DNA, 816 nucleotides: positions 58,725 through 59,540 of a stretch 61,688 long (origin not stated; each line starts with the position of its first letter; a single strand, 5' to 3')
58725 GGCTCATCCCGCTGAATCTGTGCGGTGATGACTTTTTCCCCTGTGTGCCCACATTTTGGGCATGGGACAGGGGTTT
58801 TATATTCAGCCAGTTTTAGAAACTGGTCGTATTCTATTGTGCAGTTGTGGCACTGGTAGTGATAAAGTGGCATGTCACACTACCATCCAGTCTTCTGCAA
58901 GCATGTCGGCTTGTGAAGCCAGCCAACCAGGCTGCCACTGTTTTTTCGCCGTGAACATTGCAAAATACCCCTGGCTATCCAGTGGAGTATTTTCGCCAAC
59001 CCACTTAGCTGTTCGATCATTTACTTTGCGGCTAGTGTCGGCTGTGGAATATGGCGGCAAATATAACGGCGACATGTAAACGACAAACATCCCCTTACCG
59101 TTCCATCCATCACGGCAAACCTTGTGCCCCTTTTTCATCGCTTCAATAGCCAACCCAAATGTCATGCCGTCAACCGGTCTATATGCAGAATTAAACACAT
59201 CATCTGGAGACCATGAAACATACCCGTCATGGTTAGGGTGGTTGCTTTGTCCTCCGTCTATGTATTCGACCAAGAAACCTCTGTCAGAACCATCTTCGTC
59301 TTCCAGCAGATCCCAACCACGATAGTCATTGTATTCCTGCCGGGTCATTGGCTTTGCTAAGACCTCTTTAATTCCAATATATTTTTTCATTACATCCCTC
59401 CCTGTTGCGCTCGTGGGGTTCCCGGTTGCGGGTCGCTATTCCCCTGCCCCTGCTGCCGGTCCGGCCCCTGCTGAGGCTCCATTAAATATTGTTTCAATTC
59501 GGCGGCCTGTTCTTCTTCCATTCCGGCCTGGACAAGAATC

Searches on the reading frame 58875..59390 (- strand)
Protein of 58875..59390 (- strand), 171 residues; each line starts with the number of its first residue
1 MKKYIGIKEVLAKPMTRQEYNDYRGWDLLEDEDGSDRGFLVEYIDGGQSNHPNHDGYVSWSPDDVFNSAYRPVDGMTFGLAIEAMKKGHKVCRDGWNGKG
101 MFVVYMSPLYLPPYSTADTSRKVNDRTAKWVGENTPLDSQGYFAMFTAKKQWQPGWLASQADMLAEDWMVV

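Call 93: search_protein_families(library=phrogs, proteins=[window:58875-59390:-], max_evalue=0.0001)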
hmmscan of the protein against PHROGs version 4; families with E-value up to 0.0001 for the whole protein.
window:58875-59390:- (171 aa): 5 families
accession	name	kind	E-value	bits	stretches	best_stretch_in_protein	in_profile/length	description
phrog_872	-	unknown function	1.9e-54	185.3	1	1-171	13-171/172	-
phrog_1048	-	unknown function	4.1e-26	93.3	1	74-171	108-194/211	-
phrog_9467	-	unknown function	2.2e-14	54.4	1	1-75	1-66/155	-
phrog_30130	-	unknown function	2.5e-10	41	1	76-170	176-258/262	-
phrog_32732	-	unknown function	9.2e-09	36.2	1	1-76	27-92/159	-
